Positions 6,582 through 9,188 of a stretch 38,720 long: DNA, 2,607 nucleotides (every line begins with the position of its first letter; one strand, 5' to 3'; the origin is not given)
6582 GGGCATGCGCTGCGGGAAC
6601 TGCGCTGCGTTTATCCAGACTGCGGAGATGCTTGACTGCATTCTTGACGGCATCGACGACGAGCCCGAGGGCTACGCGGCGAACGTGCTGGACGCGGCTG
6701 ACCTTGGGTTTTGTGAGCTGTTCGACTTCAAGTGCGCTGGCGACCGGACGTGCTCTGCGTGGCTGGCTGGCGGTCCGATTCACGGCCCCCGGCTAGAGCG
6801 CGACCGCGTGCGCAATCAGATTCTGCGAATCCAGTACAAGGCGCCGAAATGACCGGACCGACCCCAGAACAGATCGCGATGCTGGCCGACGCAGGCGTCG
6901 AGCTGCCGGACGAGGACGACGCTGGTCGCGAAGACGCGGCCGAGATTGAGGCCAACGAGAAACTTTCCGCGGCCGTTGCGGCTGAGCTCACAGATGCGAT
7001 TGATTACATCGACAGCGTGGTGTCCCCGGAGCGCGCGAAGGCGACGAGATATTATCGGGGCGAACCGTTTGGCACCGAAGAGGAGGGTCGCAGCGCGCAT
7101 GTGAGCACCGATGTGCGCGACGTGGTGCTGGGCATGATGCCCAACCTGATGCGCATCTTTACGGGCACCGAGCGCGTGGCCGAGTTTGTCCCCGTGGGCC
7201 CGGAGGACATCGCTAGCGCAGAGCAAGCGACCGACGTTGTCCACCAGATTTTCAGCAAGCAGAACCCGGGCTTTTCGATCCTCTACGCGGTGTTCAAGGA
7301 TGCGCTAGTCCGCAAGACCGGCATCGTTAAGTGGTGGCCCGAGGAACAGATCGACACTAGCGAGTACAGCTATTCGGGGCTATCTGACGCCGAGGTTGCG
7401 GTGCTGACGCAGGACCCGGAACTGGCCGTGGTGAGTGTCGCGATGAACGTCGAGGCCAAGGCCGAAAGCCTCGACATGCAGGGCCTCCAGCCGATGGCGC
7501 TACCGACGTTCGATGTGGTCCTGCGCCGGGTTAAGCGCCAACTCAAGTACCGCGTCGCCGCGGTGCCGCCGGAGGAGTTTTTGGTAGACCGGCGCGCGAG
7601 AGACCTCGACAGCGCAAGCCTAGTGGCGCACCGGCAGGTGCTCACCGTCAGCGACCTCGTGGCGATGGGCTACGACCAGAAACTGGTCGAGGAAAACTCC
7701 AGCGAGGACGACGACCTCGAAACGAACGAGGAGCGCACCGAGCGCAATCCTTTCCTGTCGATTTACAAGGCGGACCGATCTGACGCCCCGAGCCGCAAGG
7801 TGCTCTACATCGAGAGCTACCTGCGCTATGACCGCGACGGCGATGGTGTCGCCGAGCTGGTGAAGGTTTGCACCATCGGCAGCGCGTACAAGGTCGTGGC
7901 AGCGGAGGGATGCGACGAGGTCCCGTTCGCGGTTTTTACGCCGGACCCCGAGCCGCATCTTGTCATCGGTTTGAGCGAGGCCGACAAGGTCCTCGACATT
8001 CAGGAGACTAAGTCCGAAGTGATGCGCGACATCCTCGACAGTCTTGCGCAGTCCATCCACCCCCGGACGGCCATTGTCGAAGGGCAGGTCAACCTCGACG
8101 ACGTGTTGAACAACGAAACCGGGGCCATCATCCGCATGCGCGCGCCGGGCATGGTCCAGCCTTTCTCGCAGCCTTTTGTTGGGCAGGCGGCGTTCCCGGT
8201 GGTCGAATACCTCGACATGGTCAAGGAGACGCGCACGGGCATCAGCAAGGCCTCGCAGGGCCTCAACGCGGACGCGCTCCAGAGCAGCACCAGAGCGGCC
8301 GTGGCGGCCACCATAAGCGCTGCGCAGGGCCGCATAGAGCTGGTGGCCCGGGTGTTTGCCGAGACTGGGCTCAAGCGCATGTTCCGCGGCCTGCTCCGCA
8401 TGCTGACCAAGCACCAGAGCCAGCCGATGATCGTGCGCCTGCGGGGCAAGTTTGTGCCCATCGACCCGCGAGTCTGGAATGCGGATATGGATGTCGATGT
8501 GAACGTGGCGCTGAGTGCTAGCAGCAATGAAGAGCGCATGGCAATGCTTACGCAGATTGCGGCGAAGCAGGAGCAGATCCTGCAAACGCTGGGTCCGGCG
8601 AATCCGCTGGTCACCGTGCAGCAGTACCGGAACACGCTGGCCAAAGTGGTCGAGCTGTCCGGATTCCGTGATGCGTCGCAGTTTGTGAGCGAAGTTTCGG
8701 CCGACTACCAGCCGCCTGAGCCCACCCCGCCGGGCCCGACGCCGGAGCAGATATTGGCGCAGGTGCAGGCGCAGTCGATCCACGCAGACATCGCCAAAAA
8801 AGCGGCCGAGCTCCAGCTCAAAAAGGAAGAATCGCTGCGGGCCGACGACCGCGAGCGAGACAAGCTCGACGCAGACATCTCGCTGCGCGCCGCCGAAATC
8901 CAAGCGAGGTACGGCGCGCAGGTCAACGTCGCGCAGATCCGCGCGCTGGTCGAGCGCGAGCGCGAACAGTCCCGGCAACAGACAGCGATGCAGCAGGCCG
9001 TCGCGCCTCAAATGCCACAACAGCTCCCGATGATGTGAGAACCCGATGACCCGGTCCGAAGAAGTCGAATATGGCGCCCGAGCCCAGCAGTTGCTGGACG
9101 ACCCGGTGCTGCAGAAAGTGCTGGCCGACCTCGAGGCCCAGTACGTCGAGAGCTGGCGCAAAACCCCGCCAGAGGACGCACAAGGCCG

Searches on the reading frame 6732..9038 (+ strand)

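Call 10: search_protein_families(library=pfam, proteins=[window:6732-9038:+], max_evalue=0.01)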
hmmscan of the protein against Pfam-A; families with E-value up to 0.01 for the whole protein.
window:6732-9038:+ (768 aa): 1 family
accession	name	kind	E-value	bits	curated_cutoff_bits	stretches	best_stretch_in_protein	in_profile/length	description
PF23899.1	SU10_portal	-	2.5e-206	687.2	30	1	79-685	2-592/593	Phage SU10 portal protein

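Call 11: search_protein_families(library=phrogs, proteins=[window:6732-9038:+], max_evalue=0.001)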
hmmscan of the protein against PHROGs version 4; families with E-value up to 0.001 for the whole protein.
window:6732-9038:+ (768 aa): 2 families
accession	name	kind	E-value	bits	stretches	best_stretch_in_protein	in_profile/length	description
phrog_1216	-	head and packaging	1.2e-158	530.8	1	73-755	11-700/714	portal protein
phrog_332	-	connector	3.2e-16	59.8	1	270-687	152-541/560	head-tail adaptor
